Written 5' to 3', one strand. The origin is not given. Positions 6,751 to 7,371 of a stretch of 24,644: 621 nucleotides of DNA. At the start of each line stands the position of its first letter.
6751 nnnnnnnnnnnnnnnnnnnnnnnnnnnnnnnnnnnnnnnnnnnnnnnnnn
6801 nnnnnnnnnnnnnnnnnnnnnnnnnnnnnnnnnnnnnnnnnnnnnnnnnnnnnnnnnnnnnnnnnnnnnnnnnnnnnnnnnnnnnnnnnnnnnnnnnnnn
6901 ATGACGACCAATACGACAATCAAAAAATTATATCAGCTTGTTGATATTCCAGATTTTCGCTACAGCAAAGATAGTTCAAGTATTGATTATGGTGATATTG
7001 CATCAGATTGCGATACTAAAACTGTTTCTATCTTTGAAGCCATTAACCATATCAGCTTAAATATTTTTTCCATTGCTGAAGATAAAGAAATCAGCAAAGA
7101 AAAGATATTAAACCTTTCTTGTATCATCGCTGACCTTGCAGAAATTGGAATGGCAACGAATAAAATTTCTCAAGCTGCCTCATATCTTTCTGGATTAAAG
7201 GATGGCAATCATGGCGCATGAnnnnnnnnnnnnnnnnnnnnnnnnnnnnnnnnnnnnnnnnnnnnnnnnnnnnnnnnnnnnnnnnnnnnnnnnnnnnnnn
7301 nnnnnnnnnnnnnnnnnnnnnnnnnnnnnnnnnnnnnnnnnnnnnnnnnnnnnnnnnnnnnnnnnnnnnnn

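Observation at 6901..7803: AT-rich small acidic ORFs directly after the PL-like early promoter: candidate anti-defence or exclusion genes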

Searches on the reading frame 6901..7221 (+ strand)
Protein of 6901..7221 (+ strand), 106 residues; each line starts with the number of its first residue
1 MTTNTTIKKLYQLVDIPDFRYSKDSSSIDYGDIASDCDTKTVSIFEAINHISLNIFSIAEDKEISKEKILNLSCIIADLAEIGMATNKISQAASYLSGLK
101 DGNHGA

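Call 7: search_protein_families(library=pfam, proteins=[window:6901-7221:+], max_evalue=1)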
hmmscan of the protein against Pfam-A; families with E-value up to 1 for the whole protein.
window:6901-7221:+ (106 aa): 0 families

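Call 8: search_protein_families(library=phrogs, proteins=[window:6901-7221:+], max_evalue=1)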
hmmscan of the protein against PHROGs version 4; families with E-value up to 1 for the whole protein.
window:6901-7221:+ (106 aa): 2 families
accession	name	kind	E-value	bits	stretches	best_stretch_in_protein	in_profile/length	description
phrog_2583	-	unknown function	1.9e-41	141.6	1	6-104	2-103/104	-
phrog_6499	-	transcription regulation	0.24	11.8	1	41-91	100-150/157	transcriptional regulator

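Call 12: search_protein_families(library=padloc, proteins=[window:6901-7221:+], max_evalue=1)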
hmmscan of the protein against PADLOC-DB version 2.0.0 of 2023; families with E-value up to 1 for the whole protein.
window:6901-7221:+ (106 aa): 0 families

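Call 13: search_protein_families(library=ncbifam, proteins=[window:6901-7221:+], max_evalue=1)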
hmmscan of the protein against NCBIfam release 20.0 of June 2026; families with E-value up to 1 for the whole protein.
window:6901-7221:+ (106 aa): 1 family
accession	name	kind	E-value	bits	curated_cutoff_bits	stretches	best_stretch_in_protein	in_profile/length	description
NF038158.1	lant_leader_L1b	domain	0.048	13.8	27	1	63-73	8-18/28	class I lanthipeptide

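Call 17: search_solved_structures(query=window:6901-7221:+, max_evalue=10)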
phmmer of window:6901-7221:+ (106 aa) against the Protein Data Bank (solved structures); distinct sequences matched with E-value up to 10: 3.
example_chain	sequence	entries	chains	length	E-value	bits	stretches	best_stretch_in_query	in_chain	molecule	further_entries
7dus_A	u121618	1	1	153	1.2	12.8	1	20-47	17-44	Meiosis protein mei2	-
3m1x_A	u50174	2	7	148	1.2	12.8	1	43-87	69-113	putative Endoribonuclease L-PSP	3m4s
3mqw_A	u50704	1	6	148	1.2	12.8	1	43-87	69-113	putative Endoribonuclease L-PSP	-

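Call 20: find_homologous_proteins(query=window:6901-7221:+)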
Query window:6901-7221:+ (106 aa): 69 proteins with E <= 0.001 among 74 candidates.
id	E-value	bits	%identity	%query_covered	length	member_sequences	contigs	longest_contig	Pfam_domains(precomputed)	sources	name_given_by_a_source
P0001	3.5e-60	218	99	100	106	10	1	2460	-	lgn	-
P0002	2.3e-58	212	96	100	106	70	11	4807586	-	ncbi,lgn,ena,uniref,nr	ncbi:hypothetical protein QCD67_20650 [Enterobacter roggenkampii]|uniref:Uncharacterized protein n=1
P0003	8.7e-49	182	87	100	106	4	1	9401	-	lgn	-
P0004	1.3e-45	171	83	94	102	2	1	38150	-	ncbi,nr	ncbi:hypothetical protein FDX19_12595 [Citrobacter sp. wls619]|nr:hypothetical protein FDX19_12595 [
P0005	4.9e-44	166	73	100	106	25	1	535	-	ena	-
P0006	4.3e-43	163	74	100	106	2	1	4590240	-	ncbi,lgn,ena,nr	ncbi:hypothetical protein CWR41_22650 [Cedecea lapagei]|nr:hypothetical protein CWR41_00640 [Cedecea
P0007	2.1e-42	161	70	100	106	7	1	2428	-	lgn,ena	-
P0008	9.8e-42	159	69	100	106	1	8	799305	-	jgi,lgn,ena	-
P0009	1.2e-41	159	75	100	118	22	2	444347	-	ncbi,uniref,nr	ncbi:TPA: hypothetical protein ONC42_001082 [Enterobacter kobei]|uniref:hypothetical protein n=1 Tax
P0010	6.0e-41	156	69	100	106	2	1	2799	-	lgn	-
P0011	4.4e-40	154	67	100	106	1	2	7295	-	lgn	-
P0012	4.9e-40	153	71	100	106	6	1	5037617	-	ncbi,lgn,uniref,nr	ncbi:hypothetical protein HF650_06270 [Kosakonia sp. SMBL-WEM22]|uniref:hypothetical protein n=1 Tax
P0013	6.5e-40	153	67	100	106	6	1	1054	-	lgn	-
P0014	1.4e-39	152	70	94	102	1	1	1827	-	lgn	-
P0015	1.5e-39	152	67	98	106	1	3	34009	-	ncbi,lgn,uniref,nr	ncbi:hypothetical protein NNO04_20750 [Citrobacter sp. Awk 4]|uniref:hypothetical protein n=1 Tax=Ci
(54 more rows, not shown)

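Call 27: search_dna_similar(query=window:6901-7221:+, collection=phages, mode=protein, max_rows=40, max_evalue=0.001)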
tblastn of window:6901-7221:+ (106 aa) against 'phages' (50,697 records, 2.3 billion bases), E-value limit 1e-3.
Records with a match: 9; places in all: 9; records where one place covers at least 80% of the query: 9.
Best place of each record, by identity: 90-95% 1; <60% 8.
By first word of the organism name: Klebsiella 7; Yersinia 1; Salmonella 1.
By host as written in the record: Klebsiella pneumoniae 2; Yersinia ruckeri Yr3 1; Salmonella typhimurium LT2 1; Klebsiella pneumoniae ST512-KPC3 1; Klebsiella pneumoniae ST340-VIM1 1; Klebsiella pneumoniae ST11-OXA48 1; Klebsiella pneumoniae ST11-VIM1 1; Klebsiella sp. 1.
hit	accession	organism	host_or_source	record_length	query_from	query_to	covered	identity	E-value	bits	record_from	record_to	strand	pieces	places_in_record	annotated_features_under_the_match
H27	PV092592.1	Yersinia phage YP3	Yersinia ruckeri Yr3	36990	1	106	100%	90.6%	3e-57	194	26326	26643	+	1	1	hypothetical protein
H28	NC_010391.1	Salmonella phage Fels-1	Salmonella typhimurium LT2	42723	1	105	99%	57.1%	2e-31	120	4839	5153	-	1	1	hypothetical protein (x2)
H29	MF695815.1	Klebsiella phage KPP5665-2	Klebsiella pneumoniae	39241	8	104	92%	53.0%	5e-28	111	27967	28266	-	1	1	recombination-related exonuclease | hypothetical protein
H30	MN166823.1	Klebsiella phage ST512-KPC3phi13.5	Klebsiella pneumoniae ST512-KPC3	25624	8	104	92%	53.0%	6e-28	111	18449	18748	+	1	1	hypothetical protein (x3)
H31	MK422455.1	Klebsiella phage ST340-VIM1phi10.1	Klebsiella pneumoniae ST340-VIM1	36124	8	104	92%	53.0%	6e-28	111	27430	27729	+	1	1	recombination-related exonuclease | hypothetical protein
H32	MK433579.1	Klebsiella phage ST11-OXA48phi15.1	Klebsiella pneumoniae ST11-OXA48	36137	8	104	92%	53.0%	6e-28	111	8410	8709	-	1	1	hypothetical protein (x2)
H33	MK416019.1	Klebsiella phage ST11-VIM1phi8.3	Klebsiella pneumoniae ST11-VIM1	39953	8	104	92%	53.0%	6e-28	111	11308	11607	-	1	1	hypothetical protein (x2)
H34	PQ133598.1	Klebsiella phage P18-100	Klebsiella pneumoniae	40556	8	104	92%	53.0%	6e-28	111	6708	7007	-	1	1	hypothetical protein (x2)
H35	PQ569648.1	Klebsiella phage P12620-1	Klebsiella sp.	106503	8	104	92%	53.0%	6e-28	111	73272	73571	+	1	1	none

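Call 28: get_annotated_region(hit=H28, flank=5000)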
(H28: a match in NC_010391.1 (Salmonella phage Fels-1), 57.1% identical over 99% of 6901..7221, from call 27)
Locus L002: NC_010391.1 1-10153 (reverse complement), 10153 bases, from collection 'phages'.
description: Salmonella phage Fels-1, complete genome.
organism: Salmonella phage Fels-1 (NCBI taxid 128975)
taxonomy: Viruses
host: Salmonella typhimurium LT2; source: -; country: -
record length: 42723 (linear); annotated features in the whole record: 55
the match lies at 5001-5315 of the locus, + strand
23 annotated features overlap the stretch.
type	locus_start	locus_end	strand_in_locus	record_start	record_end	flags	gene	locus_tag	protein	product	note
CDS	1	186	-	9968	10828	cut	-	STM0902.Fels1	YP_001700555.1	hypothetical protein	-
CDS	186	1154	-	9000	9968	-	-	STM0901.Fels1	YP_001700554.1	putative bacteriophage DNA primase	Sequence similarity to: NP_042036.1| DNA primase [Enterobacteria phage P4]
CDS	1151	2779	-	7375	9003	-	-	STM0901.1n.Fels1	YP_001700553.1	putative helicase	Sequence similarity to: NP_930151.1| hypothetical protein plu2917 [Photorhabdus luminescens subsp. laumondii TTO1]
CDS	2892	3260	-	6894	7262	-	-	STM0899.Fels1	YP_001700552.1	hypothetical protein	-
CDS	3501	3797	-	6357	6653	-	-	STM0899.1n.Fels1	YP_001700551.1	hypothetical protein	-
CDS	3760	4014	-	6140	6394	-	-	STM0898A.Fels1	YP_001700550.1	putative transcriptional regulator (cro analog)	helix-turn-helix domain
CDS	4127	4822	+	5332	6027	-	-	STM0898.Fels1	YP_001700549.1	putative transcriptional regulator (repressor)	helix-turn-helix motif; Sequence similarity to: NP_700411.1regulatory protein [Salmonella phage ST64B]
CDS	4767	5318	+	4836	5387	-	-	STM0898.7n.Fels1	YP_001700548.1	hypothetical protein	-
CDS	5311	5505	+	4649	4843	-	-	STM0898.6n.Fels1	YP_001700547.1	hypothetical protein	Sequence similarity to: NP_309606.1| hypothetical protein ECs1579 [Escherichia coli O157:H7 str. Sakai]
CDS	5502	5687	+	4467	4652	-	-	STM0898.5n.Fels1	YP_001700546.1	hypothetical protein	-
CDS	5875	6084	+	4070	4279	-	-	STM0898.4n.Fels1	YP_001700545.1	hypothetical protein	-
CDS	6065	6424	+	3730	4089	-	-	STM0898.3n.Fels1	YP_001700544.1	hypothetical protein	-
CDS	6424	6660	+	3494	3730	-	-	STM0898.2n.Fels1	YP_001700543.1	hypothetical protein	-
CDS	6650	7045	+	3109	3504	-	-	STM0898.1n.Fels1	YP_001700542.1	hypothetical protein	-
CDS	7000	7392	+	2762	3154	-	-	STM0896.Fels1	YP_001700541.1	hypothetical protein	-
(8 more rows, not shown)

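Call 29: get_annotated_region(hit=H29, flank=5000)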
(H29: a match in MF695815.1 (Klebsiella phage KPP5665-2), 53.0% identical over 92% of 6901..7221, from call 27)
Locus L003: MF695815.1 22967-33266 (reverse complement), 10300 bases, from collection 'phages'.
description: Klebsiella phage KPP5665-2, complete genome.
organism: Klebsiella phage KPP5665-2 (NCBI taxid 2034166)
taxonomy: Viruses; Duplodnaviria; Heunggongvirae; Uroviricota; Caudoviricetes
host: Klebsiella pneumoniae; source: -; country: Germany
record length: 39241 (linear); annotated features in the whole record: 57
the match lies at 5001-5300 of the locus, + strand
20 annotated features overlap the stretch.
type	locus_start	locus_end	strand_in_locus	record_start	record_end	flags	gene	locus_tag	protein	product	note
CDS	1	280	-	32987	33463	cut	-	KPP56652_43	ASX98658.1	HTH domain protein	GP43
CDS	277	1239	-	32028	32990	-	-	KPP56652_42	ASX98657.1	DNA primase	GP42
CDS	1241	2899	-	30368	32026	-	-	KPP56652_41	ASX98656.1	ATP-dependent helicase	GP41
CDS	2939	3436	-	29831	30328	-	-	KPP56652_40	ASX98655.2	helicase protein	GP40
CDS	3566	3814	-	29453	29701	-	-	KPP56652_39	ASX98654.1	hypothetical protein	GP39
CDS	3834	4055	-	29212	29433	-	-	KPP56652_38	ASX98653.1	XRE family transcriptional regulator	GP38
CDS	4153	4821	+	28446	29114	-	-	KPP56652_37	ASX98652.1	repressor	GP37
CDS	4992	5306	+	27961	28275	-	-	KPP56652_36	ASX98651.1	recombination-related exonuclease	GP36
CDS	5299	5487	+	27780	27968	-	-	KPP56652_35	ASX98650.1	hypothetical protein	GP35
CDS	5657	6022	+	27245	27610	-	-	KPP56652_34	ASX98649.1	hypothetical protein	GP34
CDS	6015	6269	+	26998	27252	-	-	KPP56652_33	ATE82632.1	hypothetical protein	GP33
CDS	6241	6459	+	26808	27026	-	-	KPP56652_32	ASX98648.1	hypothetical protein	GP32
CDS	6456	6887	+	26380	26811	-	-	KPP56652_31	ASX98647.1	hypothetical protein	GP31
CDS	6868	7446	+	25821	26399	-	-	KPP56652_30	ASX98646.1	2-polyprenylphenol hydrolase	GP30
CDS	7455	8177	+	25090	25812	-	-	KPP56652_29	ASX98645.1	hypothetical protein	GP29; Transposon-related function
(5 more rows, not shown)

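Call 30: predict_structure(alignment_id=A1)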
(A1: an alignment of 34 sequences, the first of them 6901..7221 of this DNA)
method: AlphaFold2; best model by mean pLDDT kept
length: 106 residues; sequences in the alignment: 34
mean_pLDDT: 86.9   pTM: 0.76
mean pLDDT of the five models: 86.9, 80.7, 80.1, 79.6, 78.9
residues with pLDDT >= 90: 61; 70-90: 33; 50-70: 8; < 50: 4
segments of 3 or more residues with pLDDT < 50: none
pLDDT, mean of each block of 10 residues (from residue 1): 66 85 81 96 98 93 83 97 96 91 59
secondary structure, 60 per line:
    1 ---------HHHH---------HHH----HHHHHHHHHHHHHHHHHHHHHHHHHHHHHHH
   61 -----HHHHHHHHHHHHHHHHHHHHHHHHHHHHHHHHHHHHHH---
elements in order: H10-13 H30-60 H66-103

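Call 34: fold_search(model_id=the predicted structure, library=pdb)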
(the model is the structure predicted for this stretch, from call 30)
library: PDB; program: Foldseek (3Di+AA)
matches with E <= 10: 244; with E <= 0.001: 0
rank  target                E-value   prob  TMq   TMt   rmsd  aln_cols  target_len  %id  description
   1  2q0o_C                5.6e-01  0.96  0.56  0.67   3.3        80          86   11  Crystal structure of an anti-activation complex in bacterial quorum sensing (released 2007-09-25)
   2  2gl2_B                8.0e-01  0.94  0.62  0.61   3.4        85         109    9  Crystal structure of the tetra mutant (T66G,R67G,F68G,Y69G) of bacterial adhesin FadA (released 2007-04-10)
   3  3lay_G                1.2e+00  0.82  0.49  0.63   6.1        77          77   12  Alpha-Helical barrel formed by the decamer of the zinc resistance-associated protein (STM4172) from Salmonella enteric (released 2010-01-19)
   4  2q0o_D                1.3e+00  0.89  0.55  0.66   2.5        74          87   11  Crystal structure of an anti-activation complex in bacterial quorum sensing (released 2007-09-25)
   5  3lay_F                1.5e+00  0.80  0.45  0.58   3.6        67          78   13  Alpha-Helical barrel formed by the decamer of the zinc resistance-associated protein (STM4172) from Salmonella enteric (released 2010-01-19)
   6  1t72_G                1.5e+00  0.85  0.51  0.27   2.2        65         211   20  Crystal structure of phosphate transport system protein phoU from Aquifex aeolicus (released 2004-12-07)
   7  4zwr_G                1.5e+00  0.21  0.35  0.35   6.4        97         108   11  Crystal Structure of the Bacteriophage T4 recombination mediator protein UvsY, Lattice Type II (released 2016-03-02)
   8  3lay_H                1.6e+00  0.77  0.45  0.57   3.6        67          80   13  Alpha-Helical barrel formed by the decamer of the zinc resistance-associated protein (STM4172) from Salmonella enteric (released 2010-01-19)
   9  9qxt_A                1.7e+00  0.33  0.38  0.08   4.8        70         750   13  E. coli JetABC dimer in the DNA boarding-holding state (released 2025-10-01)
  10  3lay_J                1.8e+00  0.80  0.49  0.61   3.3        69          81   13  Alpha-Helical barrel formed by the decamer of the zinc resistance-associated protein (STM4172) from Salmonella enteric (released 2010-01-19)
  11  3lay_D                1.8e+00  0.60  0.42  0.54   4.0        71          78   11  Alpha-Helical barrel formed by the decamer of the zinc resistance-associated protein (STM4172) from Salmonella enteric (released 2010-01-19)
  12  2v0x_A                1.8e+00  0.13  0.33  0.21  10.7       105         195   12  The dimerization domain of LAP2alpha (released 2007-06-26)
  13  2gl2_A                2.0e+00  0.77  0.62  0.64   3.3        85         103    9  Crystal structure of the tetra mutant (T66G,R67G,F68G,Y69G) of bacterial adhesin FadA (released 2007-04-10)
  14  3o9o_B                2.1e+00  0.47  0.51  0.55   3.5        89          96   11  Crystal Structure of GBS1074, an Esat-6 homologue from Group B Streptococcus (released 2010-11-10)
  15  3lay_A                2.2e+00  0.77  0.51  0.64   3.1        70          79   13  Alpha-Helical barrel formed by the decamer of the zinc resistance-associated protein (STM4172) from Salmonella enteric (released 2010-01-19)
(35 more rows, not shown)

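Call 55: fold_search(model_id=the predicted structure, library=viral)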
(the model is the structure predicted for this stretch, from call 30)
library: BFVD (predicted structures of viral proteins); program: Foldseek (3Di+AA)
matches with E <= 10: 463; with E <= 0.001: 0
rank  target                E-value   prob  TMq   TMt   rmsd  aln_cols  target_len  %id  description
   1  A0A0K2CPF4            3.6e-01  0.99  0.64  0.68   2.3        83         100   16  Uncharacterized protein [Brevibacillus phage SecTim467]
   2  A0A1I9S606            4.3e-01  0.98  0.62  0.10   3.0        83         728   18  (no name in the UniProt tables at hand)
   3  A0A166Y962            4.3e-01  0.94  0.50  0.62   2.5        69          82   16  Uncharacterized protein [Gordonia phage OneUp]
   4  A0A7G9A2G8            5.2e-01  0.99  0.61  0.68   2.4        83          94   10  Uncharacterized protein [Mycobacterium phage Estes]
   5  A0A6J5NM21            5.2e-01  0.47  0.46  0.37  15.8       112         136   14  Uncharacterized protein [uncultured Caudovirales phage]
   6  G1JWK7                5.5e-01  0.97  0.60  0.55   6.9        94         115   14  Uncharacterized protein [Mycobacterium phage Patience]
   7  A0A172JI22            5.5e-01  0.75  0.51  0.26  19.5       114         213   15  Uncharacterized protein [Bacillus phage AR9]
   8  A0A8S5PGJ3            5.9e-01  0.89  0.53  0.67   5.7        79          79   14  Uncharacterized protein [Podoviridae sp. ctuQh21]
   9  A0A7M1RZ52            6.6e-01  0.99  0.53  0.58   1.5        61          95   20  Uncharacterized protein [uncultured phage cr8_1]
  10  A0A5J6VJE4            7.4e-01  0.38  0.40  0.26   7.2        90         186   14  Uncharacterized protein [Megaviridae environmental sample]
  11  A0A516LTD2            7.9e-01  0.47  0.41  0.44   5.1        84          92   12  (no name in the UniProt tables at hand)
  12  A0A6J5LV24            8.4e-01  0.85  0.64  0.22  18.2       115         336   16  AAA domain containing protein [uncultured Caudovirales phage]
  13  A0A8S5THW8            9.4e-01  0.97  0.62  0.82   1.5        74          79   15  Uncharacterized protein [Myoviridae sp. ctYGJ17]
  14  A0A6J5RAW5            9.4e-01  0.92  0.59  0.49   6.6        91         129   12  Uncharacterized protein [uncultured Caudovirales phage]
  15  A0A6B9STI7            1.0e+00  0.44  0.40  0.11   4.5        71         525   20  (no name in the UniProt tables at hand)
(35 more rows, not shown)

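Call 56: find_related_loci(query=A1, collection=genome_contigs, flank=4000)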
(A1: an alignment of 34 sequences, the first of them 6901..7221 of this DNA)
Query A1 (106 aa) in genome_contigs; peptide patterns used: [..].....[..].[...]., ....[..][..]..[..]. (x = any residue, [..] = any of these).
84 stretches matched a pattern; 8 encode a relative of the query (tblastn E <= 1e-3); 8 distinct loci.
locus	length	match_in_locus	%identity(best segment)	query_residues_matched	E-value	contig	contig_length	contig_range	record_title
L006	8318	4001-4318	96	1-106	1e-65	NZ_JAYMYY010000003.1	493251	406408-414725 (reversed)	Pseudocitrobacter cyperus strain Cyp38S 38S_assembly_contig_3, whole genome shotgun sequence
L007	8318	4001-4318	82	1-106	4e-55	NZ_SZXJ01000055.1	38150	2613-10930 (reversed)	Citrobacter sp. wls619 contig47, whole genome shotgun sequence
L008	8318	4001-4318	70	1-106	1e-47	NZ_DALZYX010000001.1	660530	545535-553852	MAG: Pseudescherichia sp. isolate CTOTU47882 NODE_1_length_660530_cov_15.308708, whole genome shotgun sequence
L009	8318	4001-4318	71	1-106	2e-47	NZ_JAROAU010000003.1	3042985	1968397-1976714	Kosakonia cowanii strain 282A-S69 282A_S69_3, whole genome shotgun sequence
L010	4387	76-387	67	1-104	1e-46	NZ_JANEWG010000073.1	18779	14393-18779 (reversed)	Citrobacter sp. Awk 4 510132-22-73, whole genome shotgun sequence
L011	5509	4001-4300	57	8-104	1e-33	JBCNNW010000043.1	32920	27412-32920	MAG: Pseudescherichia sp. isolate SMAGNO111 Contig43, whole genome shotgun sequence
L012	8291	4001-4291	58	6-104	2e-32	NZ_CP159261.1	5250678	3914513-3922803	Erwinia rhapontici strain 1SR chromosome, complete genome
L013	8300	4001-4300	52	8-104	5e-28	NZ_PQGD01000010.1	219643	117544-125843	Superficieibacter electus strain BP-1 NODE_10_length_219643_cov_32.8661, whole genome shotgun sequence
